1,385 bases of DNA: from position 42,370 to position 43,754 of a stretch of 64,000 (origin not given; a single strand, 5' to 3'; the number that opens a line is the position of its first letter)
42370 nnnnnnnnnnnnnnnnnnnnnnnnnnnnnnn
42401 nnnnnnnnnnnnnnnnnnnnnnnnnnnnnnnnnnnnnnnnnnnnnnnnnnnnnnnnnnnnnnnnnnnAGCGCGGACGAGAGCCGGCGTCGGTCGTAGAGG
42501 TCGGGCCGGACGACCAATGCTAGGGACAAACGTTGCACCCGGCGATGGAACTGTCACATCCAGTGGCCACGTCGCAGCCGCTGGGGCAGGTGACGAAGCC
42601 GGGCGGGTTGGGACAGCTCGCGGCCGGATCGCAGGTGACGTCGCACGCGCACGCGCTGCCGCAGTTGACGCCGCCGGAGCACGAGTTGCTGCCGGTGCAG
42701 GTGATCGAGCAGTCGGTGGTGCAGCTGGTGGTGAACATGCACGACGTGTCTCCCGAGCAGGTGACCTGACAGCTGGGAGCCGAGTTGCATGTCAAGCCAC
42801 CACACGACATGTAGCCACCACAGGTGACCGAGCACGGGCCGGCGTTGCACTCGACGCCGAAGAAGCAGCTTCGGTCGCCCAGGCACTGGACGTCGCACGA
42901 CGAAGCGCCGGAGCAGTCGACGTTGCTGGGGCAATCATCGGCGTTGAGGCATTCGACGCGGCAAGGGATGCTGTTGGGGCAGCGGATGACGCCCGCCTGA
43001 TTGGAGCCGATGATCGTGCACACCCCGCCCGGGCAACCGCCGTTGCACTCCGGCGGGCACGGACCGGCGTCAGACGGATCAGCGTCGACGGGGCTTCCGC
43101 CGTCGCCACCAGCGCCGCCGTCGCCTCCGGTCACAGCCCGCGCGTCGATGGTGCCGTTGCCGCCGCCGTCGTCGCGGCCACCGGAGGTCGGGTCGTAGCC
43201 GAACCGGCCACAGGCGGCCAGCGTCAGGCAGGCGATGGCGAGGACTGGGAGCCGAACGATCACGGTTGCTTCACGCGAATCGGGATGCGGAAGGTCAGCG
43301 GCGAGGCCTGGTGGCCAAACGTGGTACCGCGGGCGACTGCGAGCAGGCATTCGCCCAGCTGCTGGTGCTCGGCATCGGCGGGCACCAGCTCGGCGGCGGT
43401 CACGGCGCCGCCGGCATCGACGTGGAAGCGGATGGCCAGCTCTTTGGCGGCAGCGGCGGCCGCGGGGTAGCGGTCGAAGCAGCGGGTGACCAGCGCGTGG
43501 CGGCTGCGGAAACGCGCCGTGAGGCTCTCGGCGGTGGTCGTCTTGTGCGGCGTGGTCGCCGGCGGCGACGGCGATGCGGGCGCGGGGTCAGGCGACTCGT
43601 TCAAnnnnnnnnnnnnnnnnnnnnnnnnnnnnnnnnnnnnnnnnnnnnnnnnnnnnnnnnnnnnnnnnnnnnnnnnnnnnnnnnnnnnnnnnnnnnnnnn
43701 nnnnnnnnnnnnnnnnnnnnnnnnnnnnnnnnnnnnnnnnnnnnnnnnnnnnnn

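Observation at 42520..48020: Five-gene minus-strand operon in which every junction is a 4-nt start/stop overlap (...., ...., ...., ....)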

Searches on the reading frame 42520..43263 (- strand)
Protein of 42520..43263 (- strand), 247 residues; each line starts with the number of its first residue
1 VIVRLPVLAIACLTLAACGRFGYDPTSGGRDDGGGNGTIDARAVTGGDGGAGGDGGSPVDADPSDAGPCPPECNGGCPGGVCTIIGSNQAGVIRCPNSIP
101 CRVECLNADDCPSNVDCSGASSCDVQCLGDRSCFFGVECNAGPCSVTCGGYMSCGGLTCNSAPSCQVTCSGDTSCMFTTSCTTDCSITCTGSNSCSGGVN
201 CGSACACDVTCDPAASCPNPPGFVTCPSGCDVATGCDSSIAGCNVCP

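Call 3: search_protein_families(library=pfam, proteins=[window:42520-43263:-], max_evalue=0.1)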
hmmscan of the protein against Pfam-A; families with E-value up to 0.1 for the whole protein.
window:42520-43263:- (247 aa): 0 families

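Call 4: search_protein_families(library=ncbifam, proteins=[window:42520-43263:-], max_evalue=0.1)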
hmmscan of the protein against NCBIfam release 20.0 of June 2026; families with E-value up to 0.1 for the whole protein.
window:42520-43263:- (247 aa): 1 family
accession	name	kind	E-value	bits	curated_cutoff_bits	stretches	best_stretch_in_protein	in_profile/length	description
NF047847.2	SS_mature_LptM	equivalog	0.053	13.6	27.7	0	4-20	4-22/31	LPS translocon maturation chaperone LptM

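Call 50: find_related_loci(query=window:42520-43263:-, collection=metagenome_contigs, flank=6000)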
Query window:42520-43263:- (247 aa) in metagenome_contigs; peptide patterns used: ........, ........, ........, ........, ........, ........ (x = any residue, [..] = any of these).
87 stretches matched a pattern; 2 encode a relative of the query (tblastn E <= 1e-3); 2 distinct loci.
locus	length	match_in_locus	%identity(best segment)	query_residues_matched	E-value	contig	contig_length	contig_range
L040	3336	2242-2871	40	1-211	1e-22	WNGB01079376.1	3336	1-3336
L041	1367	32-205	52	185-246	2e-10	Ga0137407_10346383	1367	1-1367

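Call 51: list_cluster_members(proteins=[window:42520-43263:-, window:43601-45040:-, window:43260-43604:-, window:42520-43350:-])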
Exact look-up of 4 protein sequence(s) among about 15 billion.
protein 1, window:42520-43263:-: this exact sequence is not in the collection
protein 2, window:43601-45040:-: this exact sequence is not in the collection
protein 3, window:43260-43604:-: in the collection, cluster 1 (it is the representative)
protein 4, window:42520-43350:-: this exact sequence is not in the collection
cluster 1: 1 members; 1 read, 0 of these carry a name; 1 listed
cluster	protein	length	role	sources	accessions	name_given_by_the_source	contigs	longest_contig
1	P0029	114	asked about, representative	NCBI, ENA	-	-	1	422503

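Call 76: search_solved_structures(query=window:42520-43263:-, max_evalue=1)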
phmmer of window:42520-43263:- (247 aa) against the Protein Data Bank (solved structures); distinct sequences matched with E-value up to 1: 2.
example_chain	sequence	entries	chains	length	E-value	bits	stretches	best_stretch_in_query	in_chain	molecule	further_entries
8ezk_H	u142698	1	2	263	0.35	13.6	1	5-94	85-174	Transmission-reducing antibody AS01-4, single-chain Fv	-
5bu9_A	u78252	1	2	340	0.62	12.8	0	182-234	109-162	Beta-N-acetylhexosaminidase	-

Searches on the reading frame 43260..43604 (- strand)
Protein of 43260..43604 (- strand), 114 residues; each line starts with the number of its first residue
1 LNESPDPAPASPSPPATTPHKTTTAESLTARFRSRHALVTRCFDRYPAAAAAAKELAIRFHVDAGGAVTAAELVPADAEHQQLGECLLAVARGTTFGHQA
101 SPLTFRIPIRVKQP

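Call 3: search_protein_families(library=pfam, proteins=[window:43260-43604:-], max_evalue=0.1)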
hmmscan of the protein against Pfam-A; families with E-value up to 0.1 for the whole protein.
window:43260-43604:- (114 aa): 1 family
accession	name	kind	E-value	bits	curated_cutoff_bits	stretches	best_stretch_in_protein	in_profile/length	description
PF13163.11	DUF3999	-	0.058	13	30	1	18-90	48-120/424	Protein of unknown function (DUF3999)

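Call 4: search_protein_families(library=ncbifam, proteins=[window:43260-43604:-], max_evalue=0.1)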
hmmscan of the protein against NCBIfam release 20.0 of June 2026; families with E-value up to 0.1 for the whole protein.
window:43260-43604:- (114 aa): 4 families
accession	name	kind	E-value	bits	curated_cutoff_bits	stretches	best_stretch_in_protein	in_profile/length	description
NF033768.1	myxo_SS_tail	domain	3.7e-05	23.8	40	1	27-101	5-80/92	AgmX/PglI C-terminal domain-containing protein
TIGR01352.1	tonB_Cterm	subfamily_domain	8.9e-05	22.8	27.1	1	45-112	2-74/76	TonB family protein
NF040983.1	BimA_second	exception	0.03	13.2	600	1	5-62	123-184/381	trimeric autotransporter actin-nucleating factor BimA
NF033760.1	gliding_GltG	equivalog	0.063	11.8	650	1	54-96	586-628/650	adventurous gliding motility protein GltG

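Call 25: find_homologous_proteins(query=window:43260-43604:-, max_evalue=0.001)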
Query window:43260-43604:- (114 aa): 1 proteins with E <= 0.001 among 24 candidates.
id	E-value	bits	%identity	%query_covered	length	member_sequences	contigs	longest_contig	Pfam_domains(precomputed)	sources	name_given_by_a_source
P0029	2.7e-67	242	100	100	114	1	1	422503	-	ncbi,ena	-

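Call 36: search_protein_representatives(protein=window:43260-43604:-)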
Query: 114 residues. Proteins with E-value up to 0.001 (for the whole library): 468; up to 1e-10: 86; up to 1e-30: 0. The best 150 are listed.
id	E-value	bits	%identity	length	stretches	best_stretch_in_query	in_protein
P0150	1.1e-22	96.8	23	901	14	12-51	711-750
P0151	2.8e-19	85.8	46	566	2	7-114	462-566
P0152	3.5e-19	85.5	47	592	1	3-113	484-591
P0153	1.4e-18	83.6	58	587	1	4-112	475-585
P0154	5.4e-18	81.6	48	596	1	8-113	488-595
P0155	1.6e-17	80.2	44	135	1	10-113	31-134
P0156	1.1e-15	74.2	44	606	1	4-112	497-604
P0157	1.3e-15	74.0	42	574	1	7-112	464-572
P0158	3.1e-15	72.8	42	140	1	5-109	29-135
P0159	6.0e-15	71.9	44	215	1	6-113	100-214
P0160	1.6e-14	70.5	44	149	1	5-111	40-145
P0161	2.1e-14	70.1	40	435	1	8-112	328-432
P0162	3.1e-14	69.6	46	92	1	25-113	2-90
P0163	4.6e-14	69.0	41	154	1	24-113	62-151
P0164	4.7e-14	69.0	36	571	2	19-113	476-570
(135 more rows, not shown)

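Call 42: search_solved_structures(query=A4, max_evalue=10, show_alignments=2)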
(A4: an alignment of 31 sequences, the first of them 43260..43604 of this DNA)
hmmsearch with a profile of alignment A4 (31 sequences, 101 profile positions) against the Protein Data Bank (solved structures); distinct sequences matched with E-value up to 10: 8.
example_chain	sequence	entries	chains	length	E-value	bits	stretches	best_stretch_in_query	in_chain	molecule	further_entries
5lw8_A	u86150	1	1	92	0.027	17.6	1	37-97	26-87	Protein TonB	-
6sly_A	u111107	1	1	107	0.033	17.3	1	34-97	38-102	Protein TonB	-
8rd6_A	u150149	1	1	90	0.35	14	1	31-63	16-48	Protein TonB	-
2gsk_B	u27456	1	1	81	0.47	13.6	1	31-63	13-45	protein TONB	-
1u07_A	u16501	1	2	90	0.56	13.4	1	31-63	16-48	TonB protein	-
9h91_O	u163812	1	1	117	0.57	13.3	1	36-77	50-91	50S ribosomal protein L18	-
1ihr_A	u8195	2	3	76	0.69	13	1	33-63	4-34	TonB protein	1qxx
7fdm_C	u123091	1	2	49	0.98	12.6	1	26-73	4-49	Transcription factor MYB29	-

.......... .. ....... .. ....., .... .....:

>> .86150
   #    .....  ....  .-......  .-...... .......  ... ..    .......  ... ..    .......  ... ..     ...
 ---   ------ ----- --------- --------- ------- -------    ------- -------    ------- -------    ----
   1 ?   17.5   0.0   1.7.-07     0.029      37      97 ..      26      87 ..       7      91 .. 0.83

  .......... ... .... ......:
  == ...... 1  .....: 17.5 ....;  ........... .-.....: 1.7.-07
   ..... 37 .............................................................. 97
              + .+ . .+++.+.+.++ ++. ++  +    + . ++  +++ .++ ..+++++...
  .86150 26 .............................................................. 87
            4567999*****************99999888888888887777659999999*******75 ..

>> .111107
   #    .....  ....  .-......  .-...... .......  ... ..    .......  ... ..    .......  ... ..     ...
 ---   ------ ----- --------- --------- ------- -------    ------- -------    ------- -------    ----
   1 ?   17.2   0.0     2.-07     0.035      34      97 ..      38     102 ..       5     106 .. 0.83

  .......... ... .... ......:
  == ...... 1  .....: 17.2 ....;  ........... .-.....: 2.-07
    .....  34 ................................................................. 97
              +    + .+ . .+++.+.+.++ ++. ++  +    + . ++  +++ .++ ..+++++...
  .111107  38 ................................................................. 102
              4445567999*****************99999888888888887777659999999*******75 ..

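Call 43: search_protein_families(library=ncbifam, alignment_id=A4, max_evalue=0.01)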
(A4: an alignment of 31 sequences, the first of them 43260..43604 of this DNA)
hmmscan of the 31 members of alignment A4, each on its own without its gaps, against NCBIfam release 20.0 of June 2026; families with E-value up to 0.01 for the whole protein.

A. member 1, window:43260-43604:- (114 aa): 2 families
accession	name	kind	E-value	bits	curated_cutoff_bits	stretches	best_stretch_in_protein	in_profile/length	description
NF033768.1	myxo_SS_tail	domain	3.7e-05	23.8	40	1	27-101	5-80/92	AgmX/PglI C-terminal domain-containing protein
TIGR01352.1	tonB_Cterm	subfamily_domain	8.9e-05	22.8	27.1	1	45-112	2-74/76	TonB family protein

B. families by the number of members that match (of 31 scanned): 6 families
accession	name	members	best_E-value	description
NF033768.1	myxo_SS_tail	31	1.3e-10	AgmX/PglI C-terminal domain-containing protein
TIGR01352.1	tonB_Cterm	25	7.8e-08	TonB family protein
NF033760.1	gliding_GltG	15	1.8e-05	adventurous gliding motility protein GltG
NF033761.1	gliding_GltJ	8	3.3e-05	adventurous gliding motility protein GltJ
NF047335.1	T3SS_XAC0095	2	0.002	XAC0095 family protein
NF000444.3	blaEBR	1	0.0083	EBR family subclass B1 metallo-beta-lactamase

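Call 44: search_protein_families(library=pfam, alignment_id=A4, max_evalue=0.1)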
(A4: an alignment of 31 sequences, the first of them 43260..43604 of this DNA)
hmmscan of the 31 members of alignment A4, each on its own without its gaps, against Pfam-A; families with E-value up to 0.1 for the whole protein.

A. member 1, window:43260-43604:- (114 aa): 1 family
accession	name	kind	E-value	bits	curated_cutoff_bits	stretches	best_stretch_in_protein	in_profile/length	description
PF13163.11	DUF3999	-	0.058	13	30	1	18-90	48-120/424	Protein of unknown function (DUF3999)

B. families by the number of members that match (of 31 scanned): 2 families
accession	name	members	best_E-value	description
PF03544.19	TonB_C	4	0.00085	Gram-negative bacterial TonB protein C-terminal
PF13163.11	DUF3999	1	0.058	Protein of unknown function (DUF3999)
